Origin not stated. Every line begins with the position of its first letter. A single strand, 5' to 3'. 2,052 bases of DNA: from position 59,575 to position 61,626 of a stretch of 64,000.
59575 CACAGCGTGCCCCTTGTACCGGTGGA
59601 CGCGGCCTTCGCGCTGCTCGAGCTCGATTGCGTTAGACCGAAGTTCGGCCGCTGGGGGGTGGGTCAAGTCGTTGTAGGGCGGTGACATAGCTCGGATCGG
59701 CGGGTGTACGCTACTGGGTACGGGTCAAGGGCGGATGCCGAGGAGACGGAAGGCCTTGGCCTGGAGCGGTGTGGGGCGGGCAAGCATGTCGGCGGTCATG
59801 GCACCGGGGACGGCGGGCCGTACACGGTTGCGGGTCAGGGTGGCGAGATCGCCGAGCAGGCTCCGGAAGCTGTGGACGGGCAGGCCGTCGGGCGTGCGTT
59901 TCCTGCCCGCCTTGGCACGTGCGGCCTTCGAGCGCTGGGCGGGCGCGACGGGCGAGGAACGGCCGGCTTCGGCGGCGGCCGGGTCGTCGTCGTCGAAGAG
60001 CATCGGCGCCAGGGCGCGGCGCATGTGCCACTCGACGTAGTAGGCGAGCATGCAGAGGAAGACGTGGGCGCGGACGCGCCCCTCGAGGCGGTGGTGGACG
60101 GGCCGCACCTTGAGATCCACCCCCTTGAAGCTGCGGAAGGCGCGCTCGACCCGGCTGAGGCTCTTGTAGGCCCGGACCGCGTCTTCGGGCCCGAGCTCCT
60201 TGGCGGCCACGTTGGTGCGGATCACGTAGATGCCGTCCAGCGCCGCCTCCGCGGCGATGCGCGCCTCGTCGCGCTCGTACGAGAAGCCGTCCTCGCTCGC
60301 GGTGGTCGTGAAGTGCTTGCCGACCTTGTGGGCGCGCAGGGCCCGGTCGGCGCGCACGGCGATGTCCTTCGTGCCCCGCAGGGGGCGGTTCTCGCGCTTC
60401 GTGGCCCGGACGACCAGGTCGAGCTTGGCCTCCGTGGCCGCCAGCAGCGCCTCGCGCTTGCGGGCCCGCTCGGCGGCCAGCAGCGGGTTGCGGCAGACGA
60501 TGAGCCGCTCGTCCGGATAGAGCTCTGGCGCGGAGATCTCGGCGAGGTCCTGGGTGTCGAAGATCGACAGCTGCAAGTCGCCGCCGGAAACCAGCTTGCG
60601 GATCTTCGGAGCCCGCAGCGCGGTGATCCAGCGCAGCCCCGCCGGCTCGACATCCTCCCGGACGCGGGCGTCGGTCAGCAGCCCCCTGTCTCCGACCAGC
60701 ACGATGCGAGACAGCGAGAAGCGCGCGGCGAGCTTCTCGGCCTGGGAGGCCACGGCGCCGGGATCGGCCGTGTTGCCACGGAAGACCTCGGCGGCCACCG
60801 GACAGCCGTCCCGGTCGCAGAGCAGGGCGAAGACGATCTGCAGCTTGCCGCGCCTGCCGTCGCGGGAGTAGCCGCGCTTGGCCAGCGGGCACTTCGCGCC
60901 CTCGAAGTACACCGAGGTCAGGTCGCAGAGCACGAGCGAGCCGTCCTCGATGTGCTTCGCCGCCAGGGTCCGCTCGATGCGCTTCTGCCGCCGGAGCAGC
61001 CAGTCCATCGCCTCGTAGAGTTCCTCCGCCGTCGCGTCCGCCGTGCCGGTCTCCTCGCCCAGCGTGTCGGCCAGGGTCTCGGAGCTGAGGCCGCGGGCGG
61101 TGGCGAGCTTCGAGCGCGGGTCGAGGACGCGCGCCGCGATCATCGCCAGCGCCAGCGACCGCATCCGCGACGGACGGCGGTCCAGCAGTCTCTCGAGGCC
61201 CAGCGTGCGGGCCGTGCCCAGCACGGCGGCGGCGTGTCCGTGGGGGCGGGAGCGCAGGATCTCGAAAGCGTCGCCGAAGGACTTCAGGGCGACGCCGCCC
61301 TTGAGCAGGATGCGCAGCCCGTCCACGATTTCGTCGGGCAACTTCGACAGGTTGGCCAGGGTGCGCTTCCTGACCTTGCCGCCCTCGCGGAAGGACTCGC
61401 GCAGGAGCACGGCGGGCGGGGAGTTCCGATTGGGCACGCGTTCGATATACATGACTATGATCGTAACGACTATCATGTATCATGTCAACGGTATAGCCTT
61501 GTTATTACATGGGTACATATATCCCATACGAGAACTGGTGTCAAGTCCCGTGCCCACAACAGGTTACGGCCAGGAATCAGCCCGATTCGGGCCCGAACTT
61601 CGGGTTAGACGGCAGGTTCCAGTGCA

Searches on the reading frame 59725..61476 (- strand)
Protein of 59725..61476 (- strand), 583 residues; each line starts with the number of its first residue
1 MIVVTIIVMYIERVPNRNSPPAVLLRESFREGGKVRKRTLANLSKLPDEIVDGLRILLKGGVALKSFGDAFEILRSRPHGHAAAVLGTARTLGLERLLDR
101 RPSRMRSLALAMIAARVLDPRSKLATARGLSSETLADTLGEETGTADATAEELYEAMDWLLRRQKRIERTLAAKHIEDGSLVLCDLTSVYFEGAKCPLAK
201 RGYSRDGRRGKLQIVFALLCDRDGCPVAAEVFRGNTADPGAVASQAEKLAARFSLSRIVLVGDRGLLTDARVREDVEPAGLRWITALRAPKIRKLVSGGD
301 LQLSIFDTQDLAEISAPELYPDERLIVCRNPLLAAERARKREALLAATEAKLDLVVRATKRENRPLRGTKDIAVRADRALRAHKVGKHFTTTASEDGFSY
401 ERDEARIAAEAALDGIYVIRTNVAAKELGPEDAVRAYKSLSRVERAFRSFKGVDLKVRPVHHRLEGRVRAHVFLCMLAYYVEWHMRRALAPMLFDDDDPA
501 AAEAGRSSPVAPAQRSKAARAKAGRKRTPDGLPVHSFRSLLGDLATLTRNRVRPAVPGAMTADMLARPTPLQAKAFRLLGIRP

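Call 13: search_protein_families(library=pfam, proteins=[window:59725-61476:-], max_evalue=0.01)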
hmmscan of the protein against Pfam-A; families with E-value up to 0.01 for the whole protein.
window:59725-61476:- (583 aa): 1 family
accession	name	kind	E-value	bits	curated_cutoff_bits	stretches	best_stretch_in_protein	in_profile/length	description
PF01609.27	DDE_Tnp_1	-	6.9e-10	39.4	23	1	181-479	6-198/200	Transposase DDE domain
